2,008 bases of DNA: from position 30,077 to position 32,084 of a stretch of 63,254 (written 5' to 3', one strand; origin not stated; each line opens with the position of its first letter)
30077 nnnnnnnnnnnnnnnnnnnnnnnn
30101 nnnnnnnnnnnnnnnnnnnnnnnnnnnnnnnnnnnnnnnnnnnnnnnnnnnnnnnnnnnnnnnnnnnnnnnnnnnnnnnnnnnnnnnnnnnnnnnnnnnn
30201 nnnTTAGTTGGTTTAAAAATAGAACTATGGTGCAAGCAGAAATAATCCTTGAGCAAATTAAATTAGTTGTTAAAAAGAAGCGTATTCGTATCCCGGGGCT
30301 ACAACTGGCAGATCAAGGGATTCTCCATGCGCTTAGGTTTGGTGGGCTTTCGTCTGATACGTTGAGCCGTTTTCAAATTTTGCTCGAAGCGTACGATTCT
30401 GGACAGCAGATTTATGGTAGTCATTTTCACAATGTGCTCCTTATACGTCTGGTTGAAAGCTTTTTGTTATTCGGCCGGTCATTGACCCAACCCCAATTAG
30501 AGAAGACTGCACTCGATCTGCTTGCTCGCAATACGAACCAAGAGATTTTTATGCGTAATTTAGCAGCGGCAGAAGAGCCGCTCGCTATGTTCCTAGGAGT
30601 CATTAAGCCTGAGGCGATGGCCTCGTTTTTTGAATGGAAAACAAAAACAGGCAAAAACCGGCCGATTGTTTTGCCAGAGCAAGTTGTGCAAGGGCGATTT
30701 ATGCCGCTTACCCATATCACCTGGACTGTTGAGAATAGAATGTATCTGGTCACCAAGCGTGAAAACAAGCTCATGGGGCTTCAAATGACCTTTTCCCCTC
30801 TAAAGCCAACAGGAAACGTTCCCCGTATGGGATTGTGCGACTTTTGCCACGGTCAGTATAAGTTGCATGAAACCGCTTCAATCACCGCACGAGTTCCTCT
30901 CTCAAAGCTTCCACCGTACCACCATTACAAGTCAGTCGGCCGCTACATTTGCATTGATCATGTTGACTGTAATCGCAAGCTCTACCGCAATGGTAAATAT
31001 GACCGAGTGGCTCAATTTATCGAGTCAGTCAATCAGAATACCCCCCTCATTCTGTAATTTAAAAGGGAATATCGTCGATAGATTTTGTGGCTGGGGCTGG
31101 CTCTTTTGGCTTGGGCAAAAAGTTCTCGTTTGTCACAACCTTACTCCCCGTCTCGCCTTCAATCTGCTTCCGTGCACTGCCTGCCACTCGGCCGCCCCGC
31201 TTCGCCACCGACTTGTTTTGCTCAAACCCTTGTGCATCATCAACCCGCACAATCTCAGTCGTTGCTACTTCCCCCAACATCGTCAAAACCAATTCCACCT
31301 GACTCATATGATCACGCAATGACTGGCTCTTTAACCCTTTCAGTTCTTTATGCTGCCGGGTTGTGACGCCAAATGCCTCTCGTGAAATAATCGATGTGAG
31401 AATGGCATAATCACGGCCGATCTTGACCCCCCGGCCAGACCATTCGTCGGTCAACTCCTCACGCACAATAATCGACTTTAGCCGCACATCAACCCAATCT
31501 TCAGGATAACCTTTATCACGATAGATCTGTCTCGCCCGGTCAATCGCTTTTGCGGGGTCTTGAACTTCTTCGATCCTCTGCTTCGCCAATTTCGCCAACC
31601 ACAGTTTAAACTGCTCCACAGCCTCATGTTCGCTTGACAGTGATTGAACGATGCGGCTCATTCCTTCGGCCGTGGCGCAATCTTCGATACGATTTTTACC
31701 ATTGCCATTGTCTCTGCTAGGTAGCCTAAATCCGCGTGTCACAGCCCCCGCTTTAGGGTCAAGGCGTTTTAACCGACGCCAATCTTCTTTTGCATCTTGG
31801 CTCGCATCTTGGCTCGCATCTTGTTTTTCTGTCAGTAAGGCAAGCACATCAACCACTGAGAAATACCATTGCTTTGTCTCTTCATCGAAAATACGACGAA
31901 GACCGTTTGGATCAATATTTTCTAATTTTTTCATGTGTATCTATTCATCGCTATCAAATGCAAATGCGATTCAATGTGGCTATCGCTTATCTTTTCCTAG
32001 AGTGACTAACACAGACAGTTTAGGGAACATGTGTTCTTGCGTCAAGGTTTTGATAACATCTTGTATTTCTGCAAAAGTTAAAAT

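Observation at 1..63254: Hyper-abundant 6-bp palindrome CGGCCG, a HIP1-like iterated palindrome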

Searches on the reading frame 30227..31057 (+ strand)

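Call 63: search_protein_families(library=pfam, proteins=[window:30227-31057:+], max_evalue=0.001)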
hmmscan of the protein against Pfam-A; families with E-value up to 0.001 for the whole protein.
window:30227-31057:+ (276 aa): 1 family
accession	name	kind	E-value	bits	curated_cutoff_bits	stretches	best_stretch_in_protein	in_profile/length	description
PF16571.11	FBP_C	-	2.1e-09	37.5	27.2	1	141-258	11-126/155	FBP C-terminal treble-clef zinc-finger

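Call 65: search_protein_families(library=padloc, proteins=[window:30227-31057:+], max_evalue=0.001)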
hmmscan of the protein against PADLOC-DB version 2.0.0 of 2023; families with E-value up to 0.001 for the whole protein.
window:30227-31057:+ (276 aa): 0 families

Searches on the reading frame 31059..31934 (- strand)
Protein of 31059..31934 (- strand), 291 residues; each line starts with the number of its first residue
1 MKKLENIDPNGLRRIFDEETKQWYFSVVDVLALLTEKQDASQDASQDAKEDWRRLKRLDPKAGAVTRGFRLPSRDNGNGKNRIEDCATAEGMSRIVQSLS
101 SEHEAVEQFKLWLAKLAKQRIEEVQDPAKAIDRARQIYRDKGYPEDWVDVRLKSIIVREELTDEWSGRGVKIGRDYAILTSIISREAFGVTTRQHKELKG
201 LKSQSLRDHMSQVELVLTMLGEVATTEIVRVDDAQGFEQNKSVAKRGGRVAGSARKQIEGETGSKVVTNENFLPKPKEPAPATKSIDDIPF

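Call 63: search_protein_families(library=pfam, proteins=[window:31059-31934:-], max_evalue=0.001)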
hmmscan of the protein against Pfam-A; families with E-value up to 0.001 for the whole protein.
window:31059-31934:- (291 aa): 0 families

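Call 65: search_protein_families(library=padloc, proteins=[window:31059-31934:-], max_evalue=0.001)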
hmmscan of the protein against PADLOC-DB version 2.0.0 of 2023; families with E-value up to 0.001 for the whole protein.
window:31059-31934:- (291 aa): 4 families
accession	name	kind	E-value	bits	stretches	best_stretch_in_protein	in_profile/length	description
PDLC04920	PDC-S13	-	1.4e-90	301.5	1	4-278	7-272/286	-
PDLC04841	PDC-S04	-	8.7e-09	33.4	1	10-115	13-112/292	-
PDLC04919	PDC-S13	-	1.3e-05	22.6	1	150-248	136-235/281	-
PDLC03083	Specificity_I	-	0.00017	17.8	1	167-260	151-246/717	Type I specificity subunit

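Call 66: search_protein_families(library=ncbifam, proteins=[window:31059-31934:-], max_evalue=0.001)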
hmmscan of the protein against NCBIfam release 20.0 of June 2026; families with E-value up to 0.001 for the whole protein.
window:31059-31934:- (291 aa): 0 families
